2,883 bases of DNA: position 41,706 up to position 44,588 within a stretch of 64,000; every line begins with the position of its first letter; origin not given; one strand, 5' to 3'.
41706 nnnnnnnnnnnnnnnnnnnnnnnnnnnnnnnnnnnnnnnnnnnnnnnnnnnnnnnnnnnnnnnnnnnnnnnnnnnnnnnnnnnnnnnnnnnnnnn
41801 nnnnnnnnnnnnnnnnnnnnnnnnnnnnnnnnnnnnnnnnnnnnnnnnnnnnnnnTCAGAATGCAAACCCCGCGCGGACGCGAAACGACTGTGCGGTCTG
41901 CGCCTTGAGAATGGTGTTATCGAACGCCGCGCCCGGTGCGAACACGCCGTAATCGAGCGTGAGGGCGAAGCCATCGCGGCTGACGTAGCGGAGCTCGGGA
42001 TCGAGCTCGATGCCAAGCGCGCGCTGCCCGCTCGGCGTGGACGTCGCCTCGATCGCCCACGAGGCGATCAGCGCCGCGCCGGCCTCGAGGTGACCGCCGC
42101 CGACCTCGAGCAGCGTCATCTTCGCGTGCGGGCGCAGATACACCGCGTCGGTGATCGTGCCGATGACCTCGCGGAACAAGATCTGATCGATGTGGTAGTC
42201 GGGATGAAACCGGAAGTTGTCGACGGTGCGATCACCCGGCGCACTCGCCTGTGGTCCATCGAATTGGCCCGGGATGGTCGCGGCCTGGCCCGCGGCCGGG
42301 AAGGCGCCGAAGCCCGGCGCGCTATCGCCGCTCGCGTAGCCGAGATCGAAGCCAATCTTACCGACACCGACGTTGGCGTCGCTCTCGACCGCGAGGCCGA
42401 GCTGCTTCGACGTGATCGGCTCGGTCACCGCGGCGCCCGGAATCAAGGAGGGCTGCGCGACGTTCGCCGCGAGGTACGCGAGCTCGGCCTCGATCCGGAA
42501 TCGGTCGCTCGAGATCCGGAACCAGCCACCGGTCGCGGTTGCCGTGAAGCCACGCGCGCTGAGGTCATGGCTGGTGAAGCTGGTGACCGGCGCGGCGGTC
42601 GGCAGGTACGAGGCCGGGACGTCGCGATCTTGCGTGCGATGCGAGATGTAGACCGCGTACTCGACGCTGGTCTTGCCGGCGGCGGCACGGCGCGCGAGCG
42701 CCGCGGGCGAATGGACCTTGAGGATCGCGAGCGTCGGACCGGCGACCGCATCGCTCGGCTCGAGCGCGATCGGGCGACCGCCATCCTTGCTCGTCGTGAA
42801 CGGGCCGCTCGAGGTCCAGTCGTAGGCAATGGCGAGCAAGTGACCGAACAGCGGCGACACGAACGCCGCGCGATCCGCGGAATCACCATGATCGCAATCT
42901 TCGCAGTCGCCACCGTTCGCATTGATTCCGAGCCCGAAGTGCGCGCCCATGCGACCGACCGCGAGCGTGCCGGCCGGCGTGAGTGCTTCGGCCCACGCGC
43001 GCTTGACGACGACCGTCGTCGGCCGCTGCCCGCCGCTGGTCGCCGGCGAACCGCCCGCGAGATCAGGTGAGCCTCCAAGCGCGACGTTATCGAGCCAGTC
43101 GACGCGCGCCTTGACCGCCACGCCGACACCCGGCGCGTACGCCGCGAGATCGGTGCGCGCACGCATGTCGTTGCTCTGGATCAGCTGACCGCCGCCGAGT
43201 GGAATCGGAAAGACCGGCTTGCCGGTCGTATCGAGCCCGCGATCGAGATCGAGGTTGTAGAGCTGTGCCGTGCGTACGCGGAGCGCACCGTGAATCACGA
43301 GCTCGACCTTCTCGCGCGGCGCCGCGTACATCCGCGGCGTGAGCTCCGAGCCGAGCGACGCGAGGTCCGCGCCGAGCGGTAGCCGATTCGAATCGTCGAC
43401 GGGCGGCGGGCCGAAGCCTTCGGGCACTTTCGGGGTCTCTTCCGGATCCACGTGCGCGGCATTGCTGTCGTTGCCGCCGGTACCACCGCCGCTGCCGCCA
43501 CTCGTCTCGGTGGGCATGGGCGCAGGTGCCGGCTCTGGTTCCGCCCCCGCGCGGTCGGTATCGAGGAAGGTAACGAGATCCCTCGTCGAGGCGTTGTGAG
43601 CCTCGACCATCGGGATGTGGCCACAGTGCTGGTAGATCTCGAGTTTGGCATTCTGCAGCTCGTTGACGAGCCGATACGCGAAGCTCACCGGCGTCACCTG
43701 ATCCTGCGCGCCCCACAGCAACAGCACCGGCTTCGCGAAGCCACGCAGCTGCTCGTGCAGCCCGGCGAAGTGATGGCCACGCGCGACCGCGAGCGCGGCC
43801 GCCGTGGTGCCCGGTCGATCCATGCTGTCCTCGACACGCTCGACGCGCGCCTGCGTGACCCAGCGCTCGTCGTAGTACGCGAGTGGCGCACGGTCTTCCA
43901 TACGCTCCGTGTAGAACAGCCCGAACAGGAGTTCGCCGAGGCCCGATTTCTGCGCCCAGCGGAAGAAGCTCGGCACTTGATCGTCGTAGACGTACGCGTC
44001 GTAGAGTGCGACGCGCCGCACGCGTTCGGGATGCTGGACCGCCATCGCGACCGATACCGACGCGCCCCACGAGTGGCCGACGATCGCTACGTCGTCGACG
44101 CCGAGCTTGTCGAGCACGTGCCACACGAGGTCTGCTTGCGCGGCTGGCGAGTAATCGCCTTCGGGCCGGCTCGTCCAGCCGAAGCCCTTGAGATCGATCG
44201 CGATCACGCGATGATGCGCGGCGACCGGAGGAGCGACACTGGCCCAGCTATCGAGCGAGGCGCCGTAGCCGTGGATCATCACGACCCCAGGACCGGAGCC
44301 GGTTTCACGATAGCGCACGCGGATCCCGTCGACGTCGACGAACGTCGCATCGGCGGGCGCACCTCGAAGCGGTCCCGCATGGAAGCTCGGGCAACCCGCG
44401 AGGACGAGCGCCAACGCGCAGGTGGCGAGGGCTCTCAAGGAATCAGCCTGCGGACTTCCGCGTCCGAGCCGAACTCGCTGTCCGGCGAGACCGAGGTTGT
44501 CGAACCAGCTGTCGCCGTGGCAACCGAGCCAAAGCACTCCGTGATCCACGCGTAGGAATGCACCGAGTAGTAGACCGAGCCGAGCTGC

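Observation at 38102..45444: Six-gene, translationally coupled operon linking class III PHA synthase and an acyl-CoA synthetase to an outer-envelope module, divergent from phaR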

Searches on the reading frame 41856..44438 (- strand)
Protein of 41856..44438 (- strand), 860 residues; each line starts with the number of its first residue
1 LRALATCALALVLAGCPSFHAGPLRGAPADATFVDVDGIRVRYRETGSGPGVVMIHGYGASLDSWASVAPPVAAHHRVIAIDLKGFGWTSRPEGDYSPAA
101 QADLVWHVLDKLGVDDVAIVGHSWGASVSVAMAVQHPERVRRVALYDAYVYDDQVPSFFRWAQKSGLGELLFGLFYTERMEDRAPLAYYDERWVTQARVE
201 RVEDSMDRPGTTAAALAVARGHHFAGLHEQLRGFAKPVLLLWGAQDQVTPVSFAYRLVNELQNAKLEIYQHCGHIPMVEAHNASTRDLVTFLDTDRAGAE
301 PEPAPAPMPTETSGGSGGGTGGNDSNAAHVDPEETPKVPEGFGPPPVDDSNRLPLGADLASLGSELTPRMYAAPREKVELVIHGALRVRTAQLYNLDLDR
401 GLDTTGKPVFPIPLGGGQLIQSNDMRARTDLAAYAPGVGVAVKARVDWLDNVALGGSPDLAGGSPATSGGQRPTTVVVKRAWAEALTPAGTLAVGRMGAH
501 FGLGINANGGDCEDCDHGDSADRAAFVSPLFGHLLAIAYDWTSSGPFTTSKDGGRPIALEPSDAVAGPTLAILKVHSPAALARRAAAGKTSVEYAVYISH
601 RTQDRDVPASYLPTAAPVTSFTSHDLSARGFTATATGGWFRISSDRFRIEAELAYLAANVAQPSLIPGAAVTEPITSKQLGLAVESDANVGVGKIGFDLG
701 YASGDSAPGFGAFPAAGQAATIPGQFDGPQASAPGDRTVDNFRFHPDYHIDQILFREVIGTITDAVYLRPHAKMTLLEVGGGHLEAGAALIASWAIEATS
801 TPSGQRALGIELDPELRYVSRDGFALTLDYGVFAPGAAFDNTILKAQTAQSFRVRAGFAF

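Call 4: search_protein_families(library=pfam, proteins=[window:41856-44438:-], max_evalue=0.01)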
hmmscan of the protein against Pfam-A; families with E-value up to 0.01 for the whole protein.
window:41856-44438:- (860 aa): 6 families
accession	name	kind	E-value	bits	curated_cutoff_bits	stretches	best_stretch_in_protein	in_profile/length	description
PF00561.26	Abhydrolase_1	-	7.5e-36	124.5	25.8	1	52-279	3-243/245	alpha/beta hydrolase fold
PF12697.13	Abhydrolase_6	-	1.7e-20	75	26.3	1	52-280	1-210/217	Alpha/beta hydrolase family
PF12146.15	Hydrolase_4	-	1.2e-12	48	27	1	52-279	7-237/239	Serine aminopeptidase, S33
PF08386.16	Abhydrolase_4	-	9.4e-05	22.9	21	1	235-294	34-93/103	TAP-like protein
PF02230.22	Abhydrolase_2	-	0.00029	21.2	23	0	114-144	104-134/217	Phospholipase/Carboxylesterase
PF00756.26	Esterase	-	0.00047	20.4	22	1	114-153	112-153/251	Putative esterase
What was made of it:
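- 43548..44438 (-): g2 N-terminal part: lipoprotein signal (LAGC) and serine alpha/beta-hydrolase domain (aa 30-297). Abhydrolase_1 E 7.5e-36 (call 4).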

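Call 5: search_protein_families(library=ncbifam, proteins=[window:41856-44438:-], max_evalue=0.01)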
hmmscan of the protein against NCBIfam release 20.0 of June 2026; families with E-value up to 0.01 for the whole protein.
window:41856-44438:- (860 aa): 34 families (the best 25 are shown)
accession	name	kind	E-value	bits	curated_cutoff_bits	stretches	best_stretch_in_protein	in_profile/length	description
TIGR04551.1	TIGR04551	subfamily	1.6e-90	304.5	300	1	382-859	3-518/519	TIGR04551 family protein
NF011457.0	PRK14875.1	equivalog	3.6e-36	124.9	307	1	31-292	112-369/372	acetoin dehydrogenase dihydrolipoyllysine-residue acetyltransferase subunit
NF051488.1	bifunc_PcaDC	exception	2.6e-30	105.8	390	1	43-296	4-254/375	bifunctional 3-oxoadipate enol-lactonase/4-carboxymuconolactone decarboxylase PcaDC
TIGR02427.1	protocat_pcaD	equivalog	2.7e-27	95.8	255.85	1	46-292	7-250/251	3-oxoadipate enol-lactonase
NF045632.1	hydroxlase_HsaD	equivalog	1.9e-26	92.7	400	1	31-292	14-288/290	4,5:9,10-diseco-3-hydroxy-5,9,17-trioxoandrosta-1(10),2-diene-4-oate hydrolase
NF002938.0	PRK03592.1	equivalog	5.7e-26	91.5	241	1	29-158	10-139/298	haloalkane dehalogenase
NF051487.1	bifunc_PcaCD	exception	2.5e-23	82.8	430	1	42-293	163-412/413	bifunctional 4-carboxymuconolactone decarboxylase/3-oxoadipate enol-lactonase PcaCD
NF050089.1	i_nPHAscl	equivalog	1.9e-21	76.4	300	2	40-147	8-116/288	intracellular short-chain-length polyhydroxyalkanoate depolymerase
TIGR03056.1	bchO_mg_che_rel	equivalog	1.1e-20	73.8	172.55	1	31-143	8-123/278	alpha/beta fold hydrolase BchO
TIGR03343.1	biphenyl_bphD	equivalog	3.5e-18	65.8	462.15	1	38-292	19-280/282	2-hydroxy-6-oxo-6-phenylhexa-2,4-dienoate hydrolase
TIGR03695.1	menH_SHCHC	equivalog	2.8e-16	59.7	208.55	1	50-145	3-101/252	2-succinyl-6-hydroxy-2,4-cyclohexadiene-1-carboxylate synthase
TIGR01738.1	bioH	equivalog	4.3e-16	59.3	206.95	2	49-145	3-95/245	pimeloyl-ACP methyl ester esterase BioH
NF002873.0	PRK03204.1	equivalog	1.1e-15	57.7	466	1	30-151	15-137/286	haloalkane dehalogenase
TIGR03611.1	RutD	equivalog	9.1e-15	54.7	238.5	1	48-293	12-256/258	pyrimidine utilization protein D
NF007954.0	PRK10673.1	equivalog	3.3e-13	49.5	399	1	51-149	18-115/255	esterase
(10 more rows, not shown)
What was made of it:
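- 41856..43304 (-): g2 C-terminal outer-membrane beta-barrel (aa 379-860, about 18 strands, ends in Phe), TIGR04551 family. TIGR04551 scores 304.5 bits against a cut-off of 300 (call 5).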

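Call 20: find_homologous_proteins(query=window:41859-44438:-, max_evalue=1e-10)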
Query window:41859-44438:- (860 aa): 237 proteins with E <= 1e-10 among 8000 candidates; the best 120 are listed.
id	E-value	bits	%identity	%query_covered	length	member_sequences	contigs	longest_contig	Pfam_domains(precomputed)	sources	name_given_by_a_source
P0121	0.0e+0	1868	95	100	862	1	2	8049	PF12697.14,PF00561.27,PF12146.16,PF02230.23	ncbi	-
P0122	0.0e+0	1838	94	100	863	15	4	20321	PF12697.14,PF00561.27,PF12146.16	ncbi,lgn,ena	-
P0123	0.0e+0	1739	87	100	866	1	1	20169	PF12697.14,PF00561.27,PF12146.16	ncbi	ncbi:hypothetical protein BH11MYX1_BH11MYX1_11420 [soil metagenome]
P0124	0.0e+0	1724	87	98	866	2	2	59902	PF12697.14,PF00561.27,PF12146.16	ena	-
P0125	0.0e+0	1652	84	98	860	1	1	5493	PF12697.14,PF00561.27,PF12146.16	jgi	jgi:uncharacterized protein (TIGR04551 family)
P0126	0.0e+0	1619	82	100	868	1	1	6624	PF12697.14,PF00561.27,PF12146.16,PF02230.23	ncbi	ncbi:MAG TPA: TIGR04551 family protein [Kofleriaceae bacterium]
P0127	0.0e+0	1610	81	98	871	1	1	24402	PF12697.14,PF00561.27,PF12146.16,PF02230.23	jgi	jgi:uncharacterized protein (TIGR04551 family)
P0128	0.0e+0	1596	80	98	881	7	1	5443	PF12697.14,PF00561.27,PF12146.16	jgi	jgi:uncharacterized protein (TIGR04551 family)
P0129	0.0e+0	1592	80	100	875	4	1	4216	PF12697.14,PF00561.27,PF12146.16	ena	-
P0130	0.0e+0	1586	78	98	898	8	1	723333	PF12697.14,PF00561.27,PF12146.16,PF02230.23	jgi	jgi:uncharacterized protein (TIGR04551 family)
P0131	0.0e+0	1586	80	100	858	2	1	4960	PF12697.14,PF00561.27,PF12146.16,PF02230.23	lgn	-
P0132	0.0e+0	1584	82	99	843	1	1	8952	PF12697.14,PF00561.27,PF12146.16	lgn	-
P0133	0.0e+0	1494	80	61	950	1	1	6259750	PF12697.14,PF00561.27,PF12146.16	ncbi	ncbi:MAG: TIGR04551 family protein [Kofleriaceae bacterium]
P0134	0.0e+0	1492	77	100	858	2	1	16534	PF12697.14,PF00561.27,PF12146.16,PF02230.23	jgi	-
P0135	0.0e+0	1451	75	98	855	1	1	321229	PF12697.14,PF00561.27,PF12146.16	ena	-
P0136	0.0e+0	1422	73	99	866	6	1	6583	PF12697.14,PF00561.27,PF12146.16,PF02230.23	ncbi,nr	ncbi:MAG: TIGR04551 family protein [Deltaproteobacteria bacterium]|nr:TIGR04551 family protein [Delt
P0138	0.0e+0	1413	73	99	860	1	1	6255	PF12697.14,PF00561.27,PF12146.16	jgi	jgi:uncharacterized protein (TIGR04551 family)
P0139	0.0e+0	1403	69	98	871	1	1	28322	PF12697.14,PF00561.27,PF12146.16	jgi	jgi:uncharacterized protein (TIGR04551 family)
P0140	0.0e+0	1400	71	100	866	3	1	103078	PF12697.14,PF00561.27,PF12146.16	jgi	jgi:uncharacterized protein (TIGR04551 family)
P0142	0.0e+0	1397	71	100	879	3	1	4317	PF12697.14,PF00561.27,PF12146.16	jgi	jgi:uncharacterized protein (TIGR04551 family)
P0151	0.0e+0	1367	72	98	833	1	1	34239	PF12697.14,PF00561.27,PF12146.16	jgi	jgi:uncharacterized protein (TIGR04551 family)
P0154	0.0e+0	1361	75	61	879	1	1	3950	PF12697.14,PF00561.27,PF12146.16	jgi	jgi:uncharacterized protein (TIGR04551 family)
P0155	0.0e+0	1358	73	99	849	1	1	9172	PF12697.14,PF00561.27,PF12146.16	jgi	jgi:uncharacterized protein (TIGR04551 family)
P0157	0.0e+0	1347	69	100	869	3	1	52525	PF12697.14,PF00561.27,PF12146.16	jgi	jgi:uncharacterized protein (TIGR04551 family)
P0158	0.0e+0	1347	77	60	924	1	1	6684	PF12697.14,PF00561.27,PF12146.16,PF02230.23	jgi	jgi:uncharacterized protein (TIGR04551 family)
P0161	0.0e+0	1343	72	99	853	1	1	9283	PF12697.14,PF00561.27,PF12146.16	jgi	jgi:uncharacterized protein (TIGR04551 family)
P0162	0.0e+0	1341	68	100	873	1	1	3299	PF12697.14,PF00561.27,PF12146.16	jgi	jgi:uncharacterized protein (TIGR04551 family)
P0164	0.0e+0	1339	72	99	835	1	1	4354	PF12697.14,PF00561.27,PF12146.16,PF08386.17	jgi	jgi:uncharacterized protein (TIGR04551 family)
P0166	0.0e+0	1339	68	100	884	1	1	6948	PF12697.14,PF00561.27,PF12146.16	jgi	jgi:uncharacterized protein (TIGR04551 family)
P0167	0.0e+0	1339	70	98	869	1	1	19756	PF12697.14,PF00561.27,PF12146.16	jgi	jgi:uncharacterized protein (TIGR04551 family)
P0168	0.0e+0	1339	71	63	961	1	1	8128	PF12697.14,PF00561.27,PF12146.16,PF02230.23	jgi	jgi:uncharacterized protein (TIGR04551 family)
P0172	0.0e+0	1333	70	98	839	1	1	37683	PF12697.14,PF00561.27,PF12146.16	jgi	jgi:uncharacterized protein (TIGR04551 family)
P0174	0.0e+0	1323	70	98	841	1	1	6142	PF12697.14,PF00561.27,PF12146.16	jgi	jgi:uncharacterized protein (TIGR04551 family)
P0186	0.0e+0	1309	69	99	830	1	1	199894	PF12697.14,PF00561.27,PF12146.16,PF08386.17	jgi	jgi:uncharacterized protein (TIGR04551 family)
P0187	0.0e+0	1309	67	98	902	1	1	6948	PF12697.14,PF00561.27,PF12146.16,PF02230.23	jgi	jgi:uncharacterized protein (TIGR04551 family)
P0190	0.0e+0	1304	72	60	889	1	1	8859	PF12697.14,PF00561.27,PF12146.16,PF02230.23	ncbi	ncbi:MAG TPA: TIGR04551 family protein [Kofleriaceae bacterium]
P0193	0.0e+0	1299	70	99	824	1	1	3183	PF12697.14,PF00561.27,PF12146.16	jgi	jgi:uncharacterized protein (TIGR04551 family)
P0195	0.0e+0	1295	67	98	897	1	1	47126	PF12697.14,PF00561.27,PF12146.16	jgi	jgi:uncharacterized protein (TIGR04551 family)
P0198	0.0e+0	1293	70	100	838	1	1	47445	PF12697.14,PF00561.27,PF12146.16,PF02230.23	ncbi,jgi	ncbi:MAG TPA: TIGR04551 family protein [Kofleriaceae bacterium]|jgi:uncharacterized protein (TIGR045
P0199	0.0e+0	1292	70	100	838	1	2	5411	PF12697.14,PF00561.27,PF12146.16,PF02230.23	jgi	jgi:uncharacterized protein (TIGR04551 family)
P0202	0.0e+0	1292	65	100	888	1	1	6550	PF12697.14,PF00561.27,PF12146.16,PF08386.17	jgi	jgi:uncharacterized protein (TIGR04551 family)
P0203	0.0e+0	1292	72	61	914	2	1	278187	PF12697.14,PF00561.27,PF12146.16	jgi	jgi:uncharacterized protein (TIGR04551 family)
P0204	0.0e+0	1291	68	98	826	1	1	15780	PF12697.14,PF00561.27,PF12146.16,PF02230.23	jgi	jgi:uncharacterized protein (TIGR04551 family)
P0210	0.0e+0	1287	70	99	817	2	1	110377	PF12697.14,PF00561.27,PF12146.16,PF02230.23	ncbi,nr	ncbi:MAG TPA: TIGR04551 family protein [Kofleriaceae bacterium]|nr:TIGR04551 family protein [Kofleri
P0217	0.0e+0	1285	74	34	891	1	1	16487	PF12697.14,PF00561.27,PF12146.16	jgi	jgi:uncharacterized protein (TIGR04551 family)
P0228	0.0e+0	1273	65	98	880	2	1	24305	PF12697.14,PF00561.27,PF12146.16,PF08386.17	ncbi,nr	ncbi:MAG: TIGR04551 family protein [Myxococcales bacterium]|nr:TIGR04551 family protein [Myxococcale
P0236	0.0e+0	1265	67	98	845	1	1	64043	PF12697.14,PF00561.27,PF12146.16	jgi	jgi:uncharacterized protein (TIGR04551 family)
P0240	0.0e+0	1261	65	100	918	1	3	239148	PF12697.14,PF00561.27,PF12146.16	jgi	jgi:uncharacterized protein (TIGR04551 family)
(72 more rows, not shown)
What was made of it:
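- On TIGR04551 (Myxococcota outer-membrane barrel family): Sources name the homologues 'TIGR04551 family protein' (call 20).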

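Call 38: predict_structure(alignment_id=A2)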
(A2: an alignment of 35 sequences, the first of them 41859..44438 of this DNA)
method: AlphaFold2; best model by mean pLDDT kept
length: 860 residues; sequences in the alignment: 35
mean_pLDDT: 66.2   pTM: 0.63
mean pLDDT of the five models: 66.2, 61.2, 57.8, 56.8, 54.2
residues with pLDDT >= 90: 88; 70-90: 361; 50-70: 171; < 50: 240
segments of 3 or more residues with pLDDT < 50: 13-23, 299-340, 346-351, 359-373, 396-417, 456-470, 505-519, 545-563, 606-628, 663-672, 706-762
pLDDT, mean of each block of 10 residues (from residue 1): 66 40 52 75 86 77 76 91 59 71 90 92 87 91 89 64 68 69 72 77 72 70 75 86 83 89 92 83 92 71 39 32 29 42 47 53 36 59 80 54 38 45 74 70 76 53 37 64 73 71 42 42 80 84 52 40 66 78 80 87 54 40 46 80 87 76 47 62 85 86 52 37 33 32 29 32 71 85 86 79 77 86 83 78 62 81
secondary structure, 60 per line:
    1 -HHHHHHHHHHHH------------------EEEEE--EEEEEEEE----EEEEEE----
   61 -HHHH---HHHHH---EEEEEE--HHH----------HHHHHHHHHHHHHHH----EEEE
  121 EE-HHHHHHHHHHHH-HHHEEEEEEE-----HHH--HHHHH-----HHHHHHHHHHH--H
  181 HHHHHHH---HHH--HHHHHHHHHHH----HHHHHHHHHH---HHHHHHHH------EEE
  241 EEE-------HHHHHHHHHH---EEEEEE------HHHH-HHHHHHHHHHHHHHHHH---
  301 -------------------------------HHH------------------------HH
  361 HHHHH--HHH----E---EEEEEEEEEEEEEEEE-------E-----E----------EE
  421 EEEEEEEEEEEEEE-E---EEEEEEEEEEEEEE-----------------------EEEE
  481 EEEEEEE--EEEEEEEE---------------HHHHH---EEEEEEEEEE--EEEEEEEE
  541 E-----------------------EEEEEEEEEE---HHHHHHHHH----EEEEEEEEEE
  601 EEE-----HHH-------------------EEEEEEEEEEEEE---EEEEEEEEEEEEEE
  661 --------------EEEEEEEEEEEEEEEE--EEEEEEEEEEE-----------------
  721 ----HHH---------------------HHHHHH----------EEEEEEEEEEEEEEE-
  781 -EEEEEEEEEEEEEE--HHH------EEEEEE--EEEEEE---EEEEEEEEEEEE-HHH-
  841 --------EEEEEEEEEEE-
elements in order (helices of 4 or more, strands of 3 or more residues): H2-13 E32-36 E39-46 E51-56 H62-65 H69-73 E77-82 H98-112 E117-122 H124-135 E140-146 H157-161 H167-177 H180-187 H196-206 H211-220 H224-231 E238-243 H251-260 E264-269 H276-279 H281-297 H359-365 E379-394 E419-434 E440-453 E477-487 E490-497 H513-517 E521-530 E533-541 E565-574 H578-586 E591-603 E631-643 E647-660 E675-690 E693-703 H749-754 E765-779 E782-795 E807-812 E815-820 E824-835 E849-859
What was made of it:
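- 43305..43547 (-): g2 Gly/Pro-rich disordered linker (aa 298-378). AF2 pLDDT below 50 for aa 299-373 (call 38).
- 41856..43304 (-): AF2 shows about 19 long strands (call 38).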

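Call 44: fold_search(model_id=the predicted structure, library=pdb)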
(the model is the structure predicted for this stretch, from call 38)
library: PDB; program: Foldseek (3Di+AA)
matches with E <= 10: 1834; with E <= 0.001: 1419
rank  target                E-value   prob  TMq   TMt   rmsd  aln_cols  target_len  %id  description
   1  1iun_B                1.3e-18  1.00  0.28  0.81   3.5       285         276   26  meta-Cleavage product hydrolase from Pseudomonas fluorescens IP01 (CumD) S103A mutant hexagonal (released 2002-09-18)
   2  1iun_A                4.4e-18  1.00  0.27  0.82   3.4       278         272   26  meta-Cleavage product hydrolase from Pseudomonas fluorescens IP01 (CumD) S103A mutant hexagonal (released 2002-09-18)
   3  2d0d                  4.6e-18  1.00  0.27  0.82   3.4       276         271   27  Crystal Structure of a Meta-cleavage Product Hydrolase (CumD) A129V Mutant (released 2006-06-06)
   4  1iuo                  9.9e-18  1.00  0.27  0.81   3.0       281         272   26  meta-Cleavage product hydrolase from Pseudomonas fluorescens IP01 (CumD) S103A mutant complexed with acetates (released 2002-09-18)
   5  4lyd                  1.2e-17  1.00  0.27  0.81   4.1       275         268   28  Crystal structure of the S105A mutant of a C-C hydrolase, DxnB2 from Sphingomonas wittichii RW1 (released 2013-09-18)
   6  1iup                  1.5e-17  1.00  0.27  0.82   3.4       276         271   26  meta-Cleavage product hydrolase from Pseudomonas fluorescens IP01 (CumD) S103A mutant complexed with isobutyrates (released 2002-09-18)
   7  6i8w_A                3.2e-17  1.00  0.27  0.70   4.2       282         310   26  Crystal structure of a membrane phospholipase A, a novel bacterial virulence factor (released 2019-11-27)
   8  2vf2_A                7.3e-17  1.00  0.27  0.77   3.5       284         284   26  X-ray crystal structure of HsaD from Mycobacterium tuberculosis (released 2007-11-06)
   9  5jzb_B                1.2e-16  1.00  0.26  0.74   4.5       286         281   25  Crystal structure of HsaD bound to 3,5-dichlorobenzene sulphonamide (released 2017-04-05)
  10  2wue_A                1.3e-16  1.00  0.27  0.76   4.0       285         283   25  Crystal structure of S114A mutant of HsaD from Mycobacterium tuberculosis in complex with HOPODA (released 2009-10-20)
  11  4lxh                  1.6e-16  1.00  0.27  0.79   3.9       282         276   28  Crystal Structure of the S105A mutant of a carbon-carbon bond hydrolase, DxnB2 from Sphingomonas wittichii RW1, in compl (released 2013-09-18)
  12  5jzb_A                1.6e-16  1.00  0.26  0.74   4.6       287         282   25  Crystal structure of HsaD bound to 3,5-dichlorobenzene sulphonamide (released 2017-04-05)
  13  4lxg                  1.9e-16  1.00  0.27  0.79   4.2       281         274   28  Crystal structure of DxnB2, a carbon - carbon bond hydrolase from Sphingomonas wittichii RW1 (released 2013-09-18)
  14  2wud_A                3.7e-16  1.00  0.26  0.74   4.5       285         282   24  Crystal structure of S114A mutant of HsaD from Mycobacterium tuberculosis (released 2009-10-20)
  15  7dq9_A                3.9e-16  1.00  0.27  0.83   3.0       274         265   22  Crystal structure of a type-A feruloyl esterase from gut Alistipes shahii (released 2021-12-22)
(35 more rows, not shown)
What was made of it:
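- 43548..44438 (-): The fold matches C-C hydrolases, esterases, phospholipase A PlaF and a Bacillus PhaZ (call 44).
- It is equally close to C-C hydrolases, esterases, lipases and one PhaZ (call 44). The hydrolase resembles the membrane phospholipase PlaF as well as it resembles anything else (call 44).
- Tried and rejected: Fold search with full-length g2 was swamped by alpha/beta-hydrolase hits (call 44).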

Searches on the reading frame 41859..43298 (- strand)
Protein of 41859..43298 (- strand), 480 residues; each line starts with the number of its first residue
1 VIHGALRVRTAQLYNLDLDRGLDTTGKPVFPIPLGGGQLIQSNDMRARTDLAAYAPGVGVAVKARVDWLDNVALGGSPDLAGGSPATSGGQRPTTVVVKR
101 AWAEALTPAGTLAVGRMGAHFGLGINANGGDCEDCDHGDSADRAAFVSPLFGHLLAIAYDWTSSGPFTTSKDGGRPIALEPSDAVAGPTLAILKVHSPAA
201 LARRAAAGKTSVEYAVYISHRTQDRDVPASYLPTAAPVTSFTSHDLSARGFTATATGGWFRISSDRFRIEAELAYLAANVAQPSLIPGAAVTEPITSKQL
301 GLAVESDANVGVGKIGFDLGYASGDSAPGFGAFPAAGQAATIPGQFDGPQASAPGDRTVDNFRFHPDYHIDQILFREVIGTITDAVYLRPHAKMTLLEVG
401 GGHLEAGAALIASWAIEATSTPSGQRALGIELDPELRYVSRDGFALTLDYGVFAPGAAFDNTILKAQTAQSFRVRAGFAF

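Call 47: search_solved_structures(query=A5, max_evalue=10)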
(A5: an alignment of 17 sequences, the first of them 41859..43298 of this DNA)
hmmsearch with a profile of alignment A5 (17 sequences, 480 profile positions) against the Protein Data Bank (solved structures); distinct sequences matched with E-value up to 10: 0.
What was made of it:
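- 41856..43304 (-): No PDB sequence relative (call 47).
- Tried and rejected: A barrel profile against PDB sequences gave nothing (call 47).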

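Call 48: search_protein_families(library=pfam, alignment_id=A5, max_evalue=1)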
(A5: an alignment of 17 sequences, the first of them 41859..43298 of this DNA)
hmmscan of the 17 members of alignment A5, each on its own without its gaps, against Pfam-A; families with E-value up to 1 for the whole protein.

A. member 1, window:41859-43298:- (480 aa): 0 families

B. families by the number of members that match (of 17 scanned): 1 family
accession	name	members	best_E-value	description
PF13372.12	Alginate_exp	2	0.034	Alginate export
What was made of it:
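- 41856..43304 (-): 2 of 17 members give a weak Alginate_exp hit (call 48).
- On FadL / Toluene_X outer-membrane fatty-acid channels: No Pfam hit for the barrel in 17 sequences other than 2 weak Alginate_exp hits (call 48).
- The barrel class and its transport direction are unknown (calls 47, 48). Two of 17 barrel sequences give weak hits to the alginate-export porin family, which exports polymer (call 48).
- Tried and rejected: Against Pfam it gave only 2 of 17 weak Alginate_exp hits (call 48).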
